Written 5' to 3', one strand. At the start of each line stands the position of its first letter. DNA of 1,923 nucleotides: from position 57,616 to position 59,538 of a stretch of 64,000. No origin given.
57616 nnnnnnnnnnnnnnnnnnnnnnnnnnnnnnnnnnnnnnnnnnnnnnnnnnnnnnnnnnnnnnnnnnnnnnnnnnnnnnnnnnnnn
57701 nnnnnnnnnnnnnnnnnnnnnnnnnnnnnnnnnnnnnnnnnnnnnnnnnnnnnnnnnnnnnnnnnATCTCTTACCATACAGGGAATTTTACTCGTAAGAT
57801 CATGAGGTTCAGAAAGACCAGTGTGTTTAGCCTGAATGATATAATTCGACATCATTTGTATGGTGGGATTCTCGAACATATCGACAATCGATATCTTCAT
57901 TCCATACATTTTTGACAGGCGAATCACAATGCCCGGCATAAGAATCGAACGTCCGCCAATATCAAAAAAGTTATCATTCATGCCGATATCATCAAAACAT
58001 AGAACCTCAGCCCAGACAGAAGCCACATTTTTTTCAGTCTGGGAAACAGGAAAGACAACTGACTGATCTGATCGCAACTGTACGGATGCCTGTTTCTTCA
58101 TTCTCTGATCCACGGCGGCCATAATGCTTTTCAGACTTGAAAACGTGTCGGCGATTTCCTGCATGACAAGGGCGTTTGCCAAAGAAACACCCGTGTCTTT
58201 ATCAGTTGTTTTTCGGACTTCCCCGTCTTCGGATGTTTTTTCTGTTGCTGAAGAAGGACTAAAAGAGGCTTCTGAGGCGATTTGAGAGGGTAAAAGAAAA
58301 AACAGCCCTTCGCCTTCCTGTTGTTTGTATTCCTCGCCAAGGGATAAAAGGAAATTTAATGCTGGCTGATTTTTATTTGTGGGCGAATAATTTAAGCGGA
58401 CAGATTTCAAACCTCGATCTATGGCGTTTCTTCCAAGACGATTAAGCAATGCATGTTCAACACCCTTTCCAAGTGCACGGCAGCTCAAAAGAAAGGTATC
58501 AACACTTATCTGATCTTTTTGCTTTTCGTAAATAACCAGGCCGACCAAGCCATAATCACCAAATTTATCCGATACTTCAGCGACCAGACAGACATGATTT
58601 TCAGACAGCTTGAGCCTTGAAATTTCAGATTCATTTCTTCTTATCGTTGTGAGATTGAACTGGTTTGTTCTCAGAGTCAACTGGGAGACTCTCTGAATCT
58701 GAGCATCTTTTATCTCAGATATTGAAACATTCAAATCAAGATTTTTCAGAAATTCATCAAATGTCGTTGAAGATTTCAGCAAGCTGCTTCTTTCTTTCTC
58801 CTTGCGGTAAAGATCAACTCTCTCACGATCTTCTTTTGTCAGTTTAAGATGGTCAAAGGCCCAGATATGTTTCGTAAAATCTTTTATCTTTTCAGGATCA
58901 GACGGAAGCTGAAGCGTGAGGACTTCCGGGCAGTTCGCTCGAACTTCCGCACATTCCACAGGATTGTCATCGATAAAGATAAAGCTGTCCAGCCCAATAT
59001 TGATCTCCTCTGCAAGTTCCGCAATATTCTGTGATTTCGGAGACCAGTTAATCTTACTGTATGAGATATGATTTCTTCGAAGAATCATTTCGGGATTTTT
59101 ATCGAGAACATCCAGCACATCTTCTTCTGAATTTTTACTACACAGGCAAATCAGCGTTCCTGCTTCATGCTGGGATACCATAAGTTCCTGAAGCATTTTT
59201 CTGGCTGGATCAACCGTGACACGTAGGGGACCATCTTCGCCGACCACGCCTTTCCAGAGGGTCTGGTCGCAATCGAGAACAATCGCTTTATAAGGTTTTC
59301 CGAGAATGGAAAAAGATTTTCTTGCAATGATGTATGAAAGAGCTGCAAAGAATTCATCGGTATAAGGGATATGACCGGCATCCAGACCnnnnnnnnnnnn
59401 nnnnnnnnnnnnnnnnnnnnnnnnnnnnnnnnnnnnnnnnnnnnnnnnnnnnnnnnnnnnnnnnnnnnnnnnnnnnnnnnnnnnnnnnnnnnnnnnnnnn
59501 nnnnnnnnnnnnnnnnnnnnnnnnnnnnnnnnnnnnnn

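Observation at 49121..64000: FkbH-PKS/NRPS assembly line sitting at the head of an exosortase/EpsI-EPS operon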

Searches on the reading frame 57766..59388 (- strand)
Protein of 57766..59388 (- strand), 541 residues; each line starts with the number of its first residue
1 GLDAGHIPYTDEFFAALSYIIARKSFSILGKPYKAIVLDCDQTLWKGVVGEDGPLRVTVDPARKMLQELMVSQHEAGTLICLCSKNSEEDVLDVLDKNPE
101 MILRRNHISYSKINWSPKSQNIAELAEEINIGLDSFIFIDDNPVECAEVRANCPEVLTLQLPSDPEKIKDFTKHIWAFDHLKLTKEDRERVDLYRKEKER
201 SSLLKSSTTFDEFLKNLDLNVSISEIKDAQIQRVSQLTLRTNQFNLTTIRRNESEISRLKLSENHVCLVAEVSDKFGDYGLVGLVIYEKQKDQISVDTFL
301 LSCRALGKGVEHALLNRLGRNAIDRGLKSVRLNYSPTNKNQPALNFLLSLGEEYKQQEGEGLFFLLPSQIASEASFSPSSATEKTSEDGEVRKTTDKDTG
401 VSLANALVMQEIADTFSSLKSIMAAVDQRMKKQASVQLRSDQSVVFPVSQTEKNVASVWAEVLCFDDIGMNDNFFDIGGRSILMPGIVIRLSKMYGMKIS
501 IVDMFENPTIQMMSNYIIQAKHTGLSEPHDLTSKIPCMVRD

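Call 23: find_related_loci(query=A1, collection=genome_contigs, flank=10000)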
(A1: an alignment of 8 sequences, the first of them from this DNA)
Query A1 (541 aa) in genome_contigs; peptide patterns used: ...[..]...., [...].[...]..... (x = any residue, [..] = any of these).
173 stretches matched a pattern; 108 encode a relative of the query (tblastn E <= 1e-3); the best 80 are kept; 80 distinct loci.
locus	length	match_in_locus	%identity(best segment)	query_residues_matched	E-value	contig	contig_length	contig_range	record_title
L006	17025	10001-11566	54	1-517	0e+0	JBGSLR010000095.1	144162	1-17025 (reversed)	MAG: Desulfobacterales bacterium isolate JTS-AC21 k141_3084378, whole genome shotgun sequence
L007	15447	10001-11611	46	5-536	3e-165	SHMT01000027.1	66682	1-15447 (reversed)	MAG: Candidatus Scalindua sp. SCAELEC01 407, whole genome shotgun sequence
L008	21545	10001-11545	47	1-517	5e-160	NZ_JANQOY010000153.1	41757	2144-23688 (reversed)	MAG: Acaryochloris sp. IP29b_bin.148 k99_2825323, whole genome shotgun sequence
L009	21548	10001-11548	47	1-517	4e-159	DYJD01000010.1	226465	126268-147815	MAG TPA_asm: Desulfosudis oleivorans isolate FI88_2_51_70 Afr_mines_FI88_44_length_226465_cov_30_022720, whole genome sh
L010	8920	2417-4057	47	5-510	2e-156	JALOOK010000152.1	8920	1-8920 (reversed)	MAG: Oscillatoria sp. Prado101 scaffold_9240, whole genome shotgun sequence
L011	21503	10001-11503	47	1-505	2e-156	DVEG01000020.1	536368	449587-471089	MAG TPA_asm: Oscillatoriaceae cyanobacterium M7585_C2015_266 k141_356184_length_536368_cov_75.1390, whole genome shotgun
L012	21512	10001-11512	47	1-506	8e-155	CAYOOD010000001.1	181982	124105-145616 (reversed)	MAG TPA_asm: uncultured bacterium isolate binchicken_co135_64 genome assembly, contig: NODE_158_length_181982_cov_25.926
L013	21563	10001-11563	47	1-517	2e-154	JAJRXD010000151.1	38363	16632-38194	MAG: Deltaproteobacteria bacterium isolate Dive96_bin3.122 k141_4144019, whole genome shotgun sequence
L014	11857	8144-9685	45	5-517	7e-152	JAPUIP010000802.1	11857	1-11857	MAG: Candidatus Poribacteria bacterium isolate KW1-S08_28 KW1-S08_28_cg802, whole genome shotgun sequence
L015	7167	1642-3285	43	5-522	8e-152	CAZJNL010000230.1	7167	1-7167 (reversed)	MAG TPA_asm: uncultured Oscillatoria sp. isolate SRP220891_co5_255 genome assembly, contig: NODE_9044_length_7167_cov_6.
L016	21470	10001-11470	46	1-501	3e-151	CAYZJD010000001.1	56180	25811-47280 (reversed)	MAG TPA_asm: uncultured Solibacteraceae bacterium isolate SRP231805_co3_301 genome assembly, contig: NODE_143_length_561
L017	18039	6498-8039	45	5-520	2e-151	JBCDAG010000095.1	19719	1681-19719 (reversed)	MAG: Cyanobacteria bacterium P01_F01_bin.53 k141_2423076_length_19719_cov_15.9831, whole genome shotgun sequence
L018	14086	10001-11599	43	1-531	2e-150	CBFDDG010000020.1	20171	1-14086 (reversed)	MAG TPA_asm: uncultured Phycisphaerae bacterium isolate SRR26215681_binner23_Refined_61 genome assembly, contig: ERZ2507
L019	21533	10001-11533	45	5-517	1e-148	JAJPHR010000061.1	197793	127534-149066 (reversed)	MAG: Verrucomicrobia bacterium isolate Centralia_MAG_180 k107_32087642, whole genome shotgun sequence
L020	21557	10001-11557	45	5-526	3e-148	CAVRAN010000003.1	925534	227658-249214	MAG: uncultured Verrucomicrobiae bacterium isolate MFD04540.bin.1.22 genome assembly, contig: contig_1500, whole genome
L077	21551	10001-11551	36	4-517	4e-107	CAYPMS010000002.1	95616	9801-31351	MAG TPA_asm: uncultured Fibrobacter sp. isolate SRP167436_co1_203 genome assembly, contig: NODE_200_length_95616_cov_19.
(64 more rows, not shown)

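Call 29: search_protein_families(library=pfam, proteins=[L009:296-907:+, L009:1055-2167:+, L009:2179-3189:+, L009:3727-4587:+, L009:4551-5615:+, L009:5621-6589:+, L009:11708-13693:+, L009:13958-15010:+, L013:4640-6007:+, L013:17394-18500:+], max_evalue=0.001)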
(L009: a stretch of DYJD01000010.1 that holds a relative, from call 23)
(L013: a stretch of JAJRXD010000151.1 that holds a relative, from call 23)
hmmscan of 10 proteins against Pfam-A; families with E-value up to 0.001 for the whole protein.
L009:296-907:+ (203 aa): 3 families
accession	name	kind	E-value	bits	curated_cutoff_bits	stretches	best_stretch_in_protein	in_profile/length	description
PF02563.21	Poly_export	-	2.8e-23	82.3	28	1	41-115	3-76/77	Polysaccharide biosynthesis/export protein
PF22461.2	SLBB_2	-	8.4e-12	45.5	27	1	121-202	1-79/79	SLBB domain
PF10531.15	SLBB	-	3.2e-10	40.1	27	1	122-173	1-53/55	SLBB domain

L009:1055-2167:+ (370 aa): 2 families
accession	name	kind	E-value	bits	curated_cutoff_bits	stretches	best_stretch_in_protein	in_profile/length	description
PF01041.23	DegT_DnrJ_EryC1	-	3.6e-125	418.4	19.8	1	14-362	2-359/360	DegT/DnrJ/EryC1/StrS aminotransferase family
PF00155.27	Aminotran_1_2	-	0.00018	21.3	19.7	1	39-163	45-191/361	Aminotransferase class I and II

L009:2179-3189:+ (336 aa): 3 families
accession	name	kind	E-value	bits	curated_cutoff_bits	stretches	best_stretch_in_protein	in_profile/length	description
PF01408.29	GFO_IDH_MocA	-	1e-23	84.7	24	1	2-121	1-120/120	Oxidoreductase family, NAD-binding Rossmann fold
PF22725.1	GFO_IDH_MocA_C3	-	3.3e-08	34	27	1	129-234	1-119/124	GFO/IDH/MocA C-terminal domain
PF02894.22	GFO_IDH_MocA_C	-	0.00046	20.5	22.9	0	133-327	1-211/218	Oxidoreductase family, C-terminal alpha/beta domain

L009:3727-4587:+ (286 aa): 1 family
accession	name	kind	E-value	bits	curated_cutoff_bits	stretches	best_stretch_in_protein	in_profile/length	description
PF09721.15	Exosortase_EpsH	-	2.6e-48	165.1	25.7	1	33-276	9-253/254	Transmembrane exosortase (Exosortase_EpsH)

L009:4551-5615:+ (354 aa): 3 families
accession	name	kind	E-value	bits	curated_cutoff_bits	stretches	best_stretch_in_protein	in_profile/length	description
PF13480.13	Acetyltransf_6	-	1.6e-15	57.9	22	1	156-297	2-142/143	Acetyltransferase (GNAT) domain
PF02388.22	FemAB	-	2e-11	43.8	24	1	138-213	151-225/406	FemAB family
PF04339.18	FemAB_like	-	2.3e-06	27.5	27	0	155-309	189-332/369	Peptidogalycan biosysnthesis/recognition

L009:5621-6589:+ (322 aa): 0 families

L009:11708-13693:+ (661 aa): 3 families
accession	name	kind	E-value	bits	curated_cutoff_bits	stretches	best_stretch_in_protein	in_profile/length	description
PF00733.27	Asn_synthase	-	3.4e-86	290.5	21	1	245-616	3-335/354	Asparagine synthase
PF13537.11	GATase_7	-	7e-43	146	25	1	48-163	1-121/123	Glutamine amidotransferase domain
PF13522.11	GATase_6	-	9.3e-41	139.3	27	1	33-159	1-130/130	Glutamine amidotransferase domain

L009:13958-15010:+ (350 aa): 2 families
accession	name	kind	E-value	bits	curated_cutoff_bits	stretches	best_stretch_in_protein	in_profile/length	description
PF06508.19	QueC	-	5.3e-05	23.2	22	1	66-126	2-61/210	Queuosine biosynthesis protein QueC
PF24167.1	DUF7411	-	0.00021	21.4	28.7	1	65-132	2-65/194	Family of unknown function (DUF7411)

L013:4640-6007:+ (455 aa): 2 families
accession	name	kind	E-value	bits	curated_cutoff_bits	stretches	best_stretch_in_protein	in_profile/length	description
PF02310.24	B12-binding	-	7.9e-11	42.3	32.1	1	17-138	11-120/121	B12 binding domain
PF04055.27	Radical_SAM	-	1.4e-09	38.8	29.5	1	200-349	3-154/166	Radical SAM superfamily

L013:17394-18500:+ (368 aa): 2 families
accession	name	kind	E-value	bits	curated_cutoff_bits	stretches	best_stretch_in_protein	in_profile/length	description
PF13480.13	Acetyltransf_6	-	3.1e-11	44.1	22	1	171-301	3-138/143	Acetyltransferase (GNAT) domain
PF02388.22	FemAB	-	4.4e-11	42.7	24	1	160-225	158-223/406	FemAB family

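Call 30: search_protein_families(library=pfam, proteins=[L077:3-1097:+, L077:1674-2783:+, L077:2943-5972:-, L077:18132-18902:+, L077:18906-19742:+, L077:19739-20206:+, L077:20501-21547:-, L013:19058-19798:+], max_evalue=0.001)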
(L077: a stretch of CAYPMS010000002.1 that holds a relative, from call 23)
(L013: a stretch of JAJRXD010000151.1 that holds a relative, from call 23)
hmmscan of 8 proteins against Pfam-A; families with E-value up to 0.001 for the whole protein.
L077:3-1097:+ (364 aa): 2 families
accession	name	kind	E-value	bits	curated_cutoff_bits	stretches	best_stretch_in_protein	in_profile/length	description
PF02774.23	Semialdhyde_dhC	-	1.2e-45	156.4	26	1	133-342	1-184/184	Semialdehyde dehydrogenase, dimerisation domain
PF01118.30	Semialdhyde_dh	-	1.1e-13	52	26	1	1-109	10-119/121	Semialdehyde dehydrogenase, NAD binding domain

L077:1674-2783:+ (369 aa): 3 families
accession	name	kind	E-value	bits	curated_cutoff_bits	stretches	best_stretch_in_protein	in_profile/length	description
PF13784.11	Fic_N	-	3.4e-24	85.1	26.7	1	25-102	4-79/82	Fic/DOC family N-terminal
PF02661.23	Fic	-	1.5e-21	77.5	24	1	112-216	2-93/93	Fic/DOC family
PF21248.3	SoFic-like_C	-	0.00027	21.5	27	1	281-341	1-61/76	Protein adenylyltransferase SoFic-like, C-terminal domain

L077:2943-5972:- (1009 aa): 3 families
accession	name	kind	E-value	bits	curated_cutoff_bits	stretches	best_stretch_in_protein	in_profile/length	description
PF02868.21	Peptidase_M4_C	-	5.9e-37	127.5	24.4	1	435-594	1-165/165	Thermolysin metallopeptidase, alpha-helical domain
PF01447.24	Peptidase_M4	-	8.4e-31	107.8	22.4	1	287-432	14-145/145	Thermolysin metallopeptidase, catalytic domain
PF07504.19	FTP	-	1.7e-05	25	21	1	123-161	6-41/51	Fungalysin/Thermolysin Propeptide Motif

L077:18132-18902:+ (256 aa): 3 families
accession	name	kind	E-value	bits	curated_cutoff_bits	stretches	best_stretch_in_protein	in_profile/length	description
PF12146.15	Hydrolase_4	-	1.5e-07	31.4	27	1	46-148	20-125/239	Serine aminopeptidase, S33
PF00561.26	Abhydrolase_1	-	0.0002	21.6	25.8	1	49-122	18-89/245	alpha/beta hydrolase fold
PF12697.13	Abhydrolase_6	-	0.0006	21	26.3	1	53-144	22-104/217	Alpha/beta hydrolase family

L077:18906-19742:+ (278 aa): 3 families
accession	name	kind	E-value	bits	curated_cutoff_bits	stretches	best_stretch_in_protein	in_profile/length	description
PF12146.15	Hydrolase_4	-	1.8e-05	24.6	27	1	48-136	19-107/239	Serine aminopeptidase, S33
PF00561.26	Abhydrolase_1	-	4.6e-05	23.6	25.8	1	31-138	1-102/245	alpha/beta hydrolase fold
PF12697.13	Abhydrolase_6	-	0.00013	23.2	26.3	1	33-165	1-121/217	Alpha/beta hydrolase family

L077:19739-20206:+ (155 aa): 0 families

L077:20501-21547:- (348 aa): 1 family
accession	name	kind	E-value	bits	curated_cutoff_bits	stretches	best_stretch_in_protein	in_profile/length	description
PF00953.26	Glycos_transf_4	-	6.8e-21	75.4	27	1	59-260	2-158/160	Glycosyl transferase family 4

L013:19058-19798:+ (246 aa): 2 families
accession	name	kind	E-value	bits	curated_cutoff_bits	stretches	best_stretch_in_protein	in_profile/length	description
PF13173.12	AAA_14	-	3.5e-20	72.7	27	1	23-138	5-128/129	AAA domain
PF13635.12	DUF4143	-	2.2e-05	24.7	28.1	1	183-239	3-59/160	Domain of unknown function (DUF4143)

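Call 40: find_related_loci(query=A1, collection=metagenome_contigs, flank=10000)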
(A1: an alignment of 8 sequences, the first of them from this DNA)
Query A1 (541 aa) in metagenome_contigs; peptide patterns used: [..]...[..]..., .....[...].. (x = any residue, [..] = any of these).
234 stretches matched a pattern; 75 encode a relative of the query (tblastn E <= 1e-3); 75 distinct loci.
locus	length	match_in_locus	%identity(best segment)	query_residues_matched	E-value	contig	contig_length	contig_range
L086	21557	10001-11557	66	1-519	0e+0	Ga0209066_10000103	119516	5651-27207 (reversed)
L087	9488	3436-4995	46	5-522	3e-162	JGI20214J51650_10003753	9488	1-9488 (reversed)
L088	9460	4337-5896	46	5-522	2e-161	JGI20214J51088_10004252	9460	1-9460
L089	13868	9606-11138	47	5-519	3e-160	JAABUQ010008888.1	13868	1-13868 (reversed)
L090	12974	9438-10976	46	5-525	4e-159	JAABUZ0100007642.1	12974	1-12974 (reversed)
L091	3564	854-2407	46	5-521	6e-165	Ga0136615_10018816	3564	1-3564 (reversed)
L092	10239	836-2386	46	5-521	1e-157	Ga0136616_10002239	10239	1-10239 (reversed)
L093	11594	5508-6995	47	5-510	2e-157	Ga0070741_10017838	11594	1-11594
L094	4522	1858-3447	45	5-535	2e-161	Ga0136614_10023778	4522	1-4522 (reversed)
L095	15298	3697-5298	45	1-526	2e-155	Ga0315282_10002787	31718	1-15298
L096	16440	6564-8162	45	1-526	1e-154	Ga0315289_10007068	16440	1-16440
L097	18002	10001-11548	47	1-519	4e-154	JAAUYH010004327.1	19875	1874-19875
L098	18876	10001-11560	46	1-519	1e-153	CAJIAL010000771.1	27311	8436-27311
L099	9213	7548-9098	45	5-521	1e-153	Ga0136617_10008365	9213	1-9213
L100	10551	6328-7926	43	1-531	1e-150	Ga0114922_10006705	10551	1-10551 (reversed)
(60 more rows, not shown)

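Call 59: search_protein_families(library=ncbifam, proteins=[L077:18132-18902:+, L077:18906-19742:+, L009:5621-6589:+], max_evalue=0.001)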
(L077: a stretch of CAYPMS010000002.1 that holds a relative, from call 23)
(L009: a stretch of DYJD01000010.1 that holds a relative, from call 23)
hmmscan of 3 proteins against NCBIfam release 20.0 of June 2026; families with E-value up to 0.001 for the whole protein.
L077:18132-18902:+ (256 aa): 2 families
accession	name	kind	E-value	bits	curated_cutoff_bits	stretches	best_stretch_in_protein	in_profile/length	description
TIGR03101.1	hydr2_PEP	hypoth_equivalog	2.6e-19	69.8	202.75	1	12-149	11-147/266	hydrolase 2, exosortase A system-associated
TIGR03100.1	hydr1_PEP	hypoth_equivalog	1.2e-06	28.1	168.45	1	3-93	4-90/274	hydrolase 1, exosortase A system-associated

L077:18906-19742:+ (278 aa): 3 families
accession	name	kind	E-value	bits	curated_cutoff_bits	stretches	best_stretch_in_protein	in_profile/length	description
TIGR03100.1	hydr1_PEP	hypoth_equivalog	1.3e-13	50.9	168.45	1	26-138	22-132/274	hydrolase 1, exosortase A system-associated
NF041096.1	esterase_EstD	equivalog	4.8e-06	25.9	600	1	44-139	178-274/421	esterase EstD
TIGR03101.1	hydr2_PEP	hypoth_equivalog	0.00081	19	202.75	0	52-136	47-130/266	hydrolase 2, exosortase A system-associated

L009:5621-6589:+ (322 aa): 0 families
